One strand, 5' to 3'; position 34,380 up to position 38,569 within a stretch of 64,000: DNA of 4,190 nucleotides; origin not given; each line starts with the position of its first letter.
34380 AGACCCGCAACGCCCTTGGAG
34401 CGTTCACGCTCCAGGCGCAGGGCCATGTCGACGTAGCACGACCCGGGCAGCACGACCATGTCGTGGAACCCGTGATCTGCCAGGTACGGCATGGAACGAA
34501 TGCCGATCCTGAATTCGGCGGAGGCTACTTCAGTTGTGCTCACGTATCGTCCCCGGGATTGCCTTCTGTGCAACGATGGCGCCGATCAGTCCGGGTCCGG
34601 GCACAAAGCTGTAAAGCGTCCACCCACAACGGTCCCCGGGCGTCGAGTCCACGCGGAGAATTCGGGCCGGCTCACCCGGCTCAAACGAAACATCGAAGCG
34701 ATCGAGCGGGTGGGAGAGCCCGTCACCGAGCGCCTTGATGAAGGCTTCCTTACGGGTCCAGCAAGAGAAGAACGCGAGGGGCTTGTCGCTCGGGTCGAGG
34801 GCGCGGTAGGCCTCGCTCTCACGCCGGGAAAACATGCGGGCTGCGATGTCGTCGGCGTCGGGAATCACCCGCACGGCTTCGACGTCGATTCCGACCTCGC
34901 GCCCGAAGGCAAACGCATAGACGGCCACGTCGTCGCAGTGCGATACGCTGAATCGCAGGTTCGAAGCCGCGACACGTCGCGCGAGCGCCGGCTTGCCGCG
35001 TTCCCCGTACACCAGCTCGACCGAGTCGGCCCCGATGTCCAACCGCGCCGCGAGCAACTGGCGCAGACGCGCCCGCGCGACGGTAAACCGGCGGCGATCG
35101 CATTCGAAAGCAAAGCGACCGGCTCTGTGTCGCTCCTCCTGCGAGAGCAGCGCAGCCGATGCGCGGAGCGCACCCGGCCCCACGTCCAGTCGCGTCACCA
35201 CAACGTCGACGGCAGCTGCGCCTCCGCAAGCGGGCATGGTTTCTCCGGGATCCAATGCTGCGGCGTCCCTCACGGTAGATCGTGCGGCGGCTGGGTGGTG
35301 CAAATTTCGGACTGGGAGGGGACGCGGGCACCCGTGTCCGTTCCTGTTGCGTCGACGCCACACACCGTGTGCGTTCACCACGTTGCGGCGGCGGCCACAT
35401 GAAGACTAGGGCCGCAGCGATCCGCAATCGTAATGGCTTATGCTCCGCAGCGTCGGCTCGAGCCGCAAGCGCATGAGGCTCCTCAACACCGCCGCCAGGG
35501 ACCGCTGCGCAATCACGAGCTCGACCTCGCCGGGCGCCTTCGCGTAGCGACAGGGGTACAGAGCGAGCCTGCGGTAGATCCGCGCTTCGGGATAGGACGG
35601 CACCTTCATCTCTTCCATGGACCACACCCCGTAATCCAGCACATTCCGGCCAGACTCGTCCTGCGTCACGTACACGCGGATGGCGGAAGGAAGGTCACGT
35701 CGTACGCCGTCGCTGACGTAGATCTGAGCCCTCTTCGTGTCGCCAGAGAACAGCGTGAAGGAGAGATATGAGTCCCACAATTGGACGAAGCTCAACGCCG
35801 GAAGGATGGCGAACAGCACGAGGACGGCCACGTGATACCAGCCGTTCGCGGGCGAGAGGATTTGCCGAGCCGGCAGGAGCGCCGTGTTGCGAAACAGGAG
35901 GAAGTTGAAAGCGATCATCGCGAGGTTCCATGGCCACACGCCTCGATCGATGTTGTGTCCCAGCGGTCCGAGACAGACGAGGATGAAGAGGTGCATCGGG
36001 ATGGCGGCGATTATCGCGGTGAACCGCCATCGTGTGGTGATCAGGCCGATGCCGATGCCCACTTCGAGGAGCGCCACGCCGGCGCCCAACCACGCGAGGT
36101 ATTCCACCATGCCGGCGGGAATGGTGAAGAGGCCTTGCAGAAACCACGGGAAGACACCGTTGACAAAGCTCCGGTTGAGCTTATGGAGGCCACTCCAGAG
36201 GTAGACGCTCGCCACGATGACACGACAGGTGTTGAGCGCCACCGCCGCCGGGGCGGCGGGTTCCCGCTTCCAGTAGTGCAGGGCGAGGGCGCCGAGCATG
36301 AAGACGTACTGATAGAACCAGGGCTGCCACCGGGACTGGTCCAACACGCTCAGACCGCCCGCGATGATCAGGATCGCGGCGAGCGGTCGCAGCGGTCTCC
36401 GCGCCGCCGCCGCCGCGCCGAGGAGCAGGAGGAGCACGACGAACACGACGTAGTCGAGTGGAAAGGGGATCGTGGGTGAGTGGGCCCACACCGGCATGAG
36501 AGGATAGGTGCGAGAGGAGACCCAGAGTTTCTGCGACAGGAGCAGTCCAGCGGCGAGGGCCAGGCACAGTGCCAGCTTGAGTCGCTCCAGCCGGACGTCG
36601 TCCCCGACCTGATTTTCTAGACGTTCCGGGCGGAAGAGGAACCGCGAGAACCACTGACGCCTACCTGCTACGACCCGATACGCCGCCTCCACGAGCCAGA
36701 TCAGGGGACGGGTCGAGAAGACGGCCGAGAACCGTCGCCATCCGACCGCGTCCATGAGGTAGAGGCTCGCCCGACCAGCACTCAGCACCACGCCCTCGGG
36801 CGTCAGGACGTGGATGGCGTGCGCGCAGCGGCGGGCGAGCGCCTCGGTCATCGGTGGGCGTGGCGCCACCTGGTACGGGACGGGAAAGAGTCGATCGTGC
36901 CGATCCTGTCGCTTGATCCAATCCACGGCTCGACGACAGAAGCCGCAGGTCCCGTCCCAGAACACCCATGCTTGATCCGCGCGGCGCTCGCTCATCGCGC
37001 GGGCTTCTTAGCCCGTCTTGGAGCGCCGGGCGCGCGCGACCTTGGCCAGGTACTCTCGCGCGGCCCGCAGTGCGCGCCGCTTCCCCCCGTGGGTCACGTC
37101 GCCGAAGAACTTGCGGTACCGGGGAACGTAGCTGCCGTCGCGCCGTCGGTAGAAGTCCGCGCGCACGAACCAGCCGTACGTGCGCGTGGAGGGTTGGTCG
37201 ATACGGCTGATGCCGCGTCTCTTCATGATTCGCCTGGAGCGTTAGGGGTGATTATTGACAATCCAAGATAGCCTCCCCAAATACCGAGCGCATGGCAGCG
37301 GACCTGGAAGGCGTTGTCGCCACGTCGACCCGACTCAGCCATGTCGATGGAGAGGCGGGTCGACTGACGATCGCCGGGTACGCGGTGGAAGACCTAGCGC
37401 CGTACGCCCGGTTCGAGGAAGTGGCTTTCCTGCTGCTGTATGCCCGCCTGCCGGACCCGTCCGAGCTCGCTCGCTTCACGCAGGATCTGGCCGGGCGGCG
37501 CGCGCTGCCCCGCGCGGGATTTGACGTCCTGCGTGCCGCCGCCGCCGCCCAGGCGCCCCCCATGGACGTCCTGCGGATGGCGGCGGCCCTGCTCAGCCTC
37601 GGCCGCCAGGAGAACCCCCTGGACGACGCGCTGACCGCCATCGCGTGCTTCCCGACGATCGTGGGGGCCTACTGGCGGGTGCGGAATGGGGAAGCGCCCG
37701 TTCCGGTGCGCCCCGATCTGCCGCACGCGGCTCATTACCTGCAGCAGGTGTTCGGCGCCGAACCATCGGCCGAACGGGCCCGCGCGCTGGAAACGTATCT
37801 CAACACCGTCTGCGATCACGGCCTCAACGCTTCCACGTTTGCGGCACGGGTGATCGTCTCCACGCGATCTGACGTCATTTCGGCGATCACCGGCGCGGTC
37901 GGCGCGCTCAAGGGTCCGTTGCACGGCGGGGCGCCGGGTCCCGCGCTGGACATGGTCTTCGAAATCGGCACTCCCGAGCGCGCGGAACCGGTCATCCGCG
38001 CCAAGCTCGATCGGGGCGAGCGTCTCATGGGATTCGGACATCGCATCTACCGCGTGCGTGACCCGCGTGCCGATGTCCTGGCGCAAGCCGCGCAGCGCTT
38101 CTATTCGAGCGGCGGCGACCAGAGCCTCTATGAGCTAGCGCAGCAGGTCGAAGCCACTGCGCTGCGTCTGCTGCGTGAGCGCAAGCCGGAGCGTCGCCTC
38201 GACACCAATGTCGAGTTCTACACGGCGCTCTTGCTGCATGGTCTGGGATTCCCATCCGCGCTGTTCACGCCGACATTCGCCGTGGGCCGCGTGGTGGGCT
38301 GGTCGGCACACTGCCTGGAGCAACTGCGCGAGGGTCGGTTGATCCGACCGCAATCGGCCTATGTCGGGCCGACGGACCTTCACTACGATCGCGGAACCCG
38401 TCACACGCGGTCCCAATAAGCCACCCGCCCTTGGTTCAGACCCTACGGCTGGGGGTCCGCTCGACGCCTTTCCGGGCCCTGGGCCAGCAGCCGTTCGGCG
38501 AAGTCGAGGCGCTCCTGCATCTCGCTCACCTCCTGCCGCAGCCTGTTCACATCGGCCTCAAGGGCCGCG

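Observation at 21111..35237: Compact 8-gene, tightly packed PKS/NRPS-type operon with one extension module but two unusual-precursor pathways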

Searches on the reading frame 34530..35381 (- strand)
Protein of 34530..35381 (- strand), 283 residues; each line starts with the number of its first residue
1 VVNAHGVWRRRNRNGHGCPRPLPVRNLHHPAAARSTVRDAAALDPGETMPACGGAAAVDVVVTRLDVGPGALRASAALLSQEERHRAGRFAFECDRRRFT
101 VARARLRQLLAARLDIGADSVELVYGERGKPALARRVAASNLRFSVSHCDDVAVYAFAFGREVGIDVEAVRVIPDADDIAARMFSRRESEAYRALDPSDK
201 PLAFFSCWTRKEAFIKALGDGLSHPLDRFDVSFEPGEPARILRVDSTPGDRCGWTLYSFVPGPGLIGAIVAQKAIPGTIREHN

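Call 3: search_protein_families(library=pfam, proteins=[window:34530-35381:-], max_evalue=0.01)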
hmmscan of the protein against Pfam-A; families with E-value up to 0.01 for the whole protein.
window:34530-35381:- (283 aa): 3 families
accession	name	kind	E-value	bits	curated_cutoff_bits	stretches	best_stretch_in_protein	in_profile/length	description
PF01648.25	ACPS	-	4.3e-18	65.8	25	1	163-242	2-87/111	4'-phosphopantetheinyl transferase superfamily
PF22624.1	AASDHPPT_N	-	4.6e-12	46.5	27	1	73-156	11-96/100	4'-phosphopantetheinyl transferase, N-terminal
PF17837.6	4PPT_N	-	0.0021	18.5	27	1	96-156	14-66/68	4'-phosphopantetheinyl transferase N-terminal domain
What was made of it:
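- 34530..35237 (-): Sfp/HetI-type 4'-phosphopantetheinyl transferase. ATG 35237 gives 235 aa; the ORF is open up to GTG 35381. Pfam ACPS 4e-18 and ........_N 5e-12 (call 3).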

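Call 39: search_protein_families(library=ncbifam, proteins=[window:34530-35237:-], max_evalue=0.00001)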
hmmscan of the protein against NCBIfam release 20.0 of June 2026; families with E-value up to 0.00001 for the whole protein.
window:34530-35237:- (235 aa): 5 families
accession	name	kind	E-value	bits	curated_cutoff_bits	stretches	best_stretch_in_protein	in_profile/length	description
NF042922.1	4PPT_HetI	equivalog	2.7e-43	148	370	1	15-224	24-225/235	4'-phosphopantetheinyl transferase HetI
NF007676.0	PRK10351.1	equivalog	8.9e-18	64.6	174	1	61-172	40-145/195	4'-phosphopantetheinyl transferase AcpT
TIGR00556.1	pantethn_trn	domain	2.9e-10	40.3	45.35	1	114-176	4-70/128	phosphopantetheine--protein transferase domain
NF047349.1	4PPT_AusB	equivalog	8.1e-10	38.5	225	1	41-184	31-162/205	aureusimine biosynthesis 4'-phosphopantetheinyl transferase AusB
NF042923.1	4PPT_Npt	exception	3e-06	26.7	370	1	43-128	35-115/223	4'-phosphopantetheinyl transferase Npt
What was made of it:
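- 34530..35237 (-): NCBIfam HetI-like, 148 bits, below the equivalog cutoff (call 39).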

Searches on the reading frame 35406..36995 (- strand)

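Call 3: search_protein_families(library=pfam, proteins=[window:35406-36995:-], max_evalue=0.01)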
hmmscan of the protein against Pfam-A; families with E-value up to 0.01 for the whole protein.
window:35406-36995:- (529 aa): 2 families
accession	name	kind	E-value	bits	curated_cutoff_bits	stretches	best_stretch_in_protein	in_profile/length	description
PF04134.17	DCC1-like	-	6.9e-13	50.3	27.8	1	11-115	1-109/113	DCC1-like thiol-disulfide oxidoreductase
PF07291.16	MauE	-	0.00013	22.8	27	1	253-340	4-85/128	Methylamine utilisation protein MauE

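Call 39: search_protein_families(library=ncbifam, proteins=[window:35406-36995:-], max_evalue=0.00001)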
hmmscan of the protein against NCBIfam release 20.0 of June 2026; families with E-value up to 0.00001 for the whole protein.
window:35406-36995:- (529 aa): 0 families

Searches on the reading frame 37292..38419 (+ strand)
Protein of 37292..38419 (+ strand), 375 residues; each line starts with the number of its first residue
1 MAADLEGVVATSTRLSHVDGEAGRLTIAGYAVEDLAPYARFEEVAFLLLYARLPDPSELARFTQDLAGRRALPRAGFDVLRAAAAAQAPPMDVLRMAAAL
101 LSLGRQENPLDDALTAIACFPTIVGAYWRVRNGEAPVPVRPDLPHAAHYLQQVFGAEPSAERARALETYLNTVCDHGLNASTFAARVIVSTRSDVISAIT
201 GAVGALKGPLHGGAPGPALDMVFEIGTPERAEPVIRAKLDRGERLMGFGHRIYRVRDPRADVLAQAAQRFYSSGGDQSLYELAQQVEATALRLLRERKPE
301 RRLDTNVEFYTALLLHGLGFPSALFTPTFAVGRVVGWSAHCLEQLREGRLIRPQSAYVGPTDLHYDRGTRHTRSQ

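Call 55: search_protein_families(library=pfam, proteins=[window:37292-38419:+], max_evalue=0.00001)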
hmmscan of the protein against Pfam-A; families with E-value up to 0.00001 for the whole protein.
window:37292-38419:+ (375 aa): 1 family
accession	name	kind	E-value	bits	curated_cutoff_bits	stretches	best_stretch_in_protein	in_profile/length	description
PF00285.26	Citrate_synt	-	1.5e-114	383.2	27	1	5-354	2-357/357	Citrate synthase, C-terminal domain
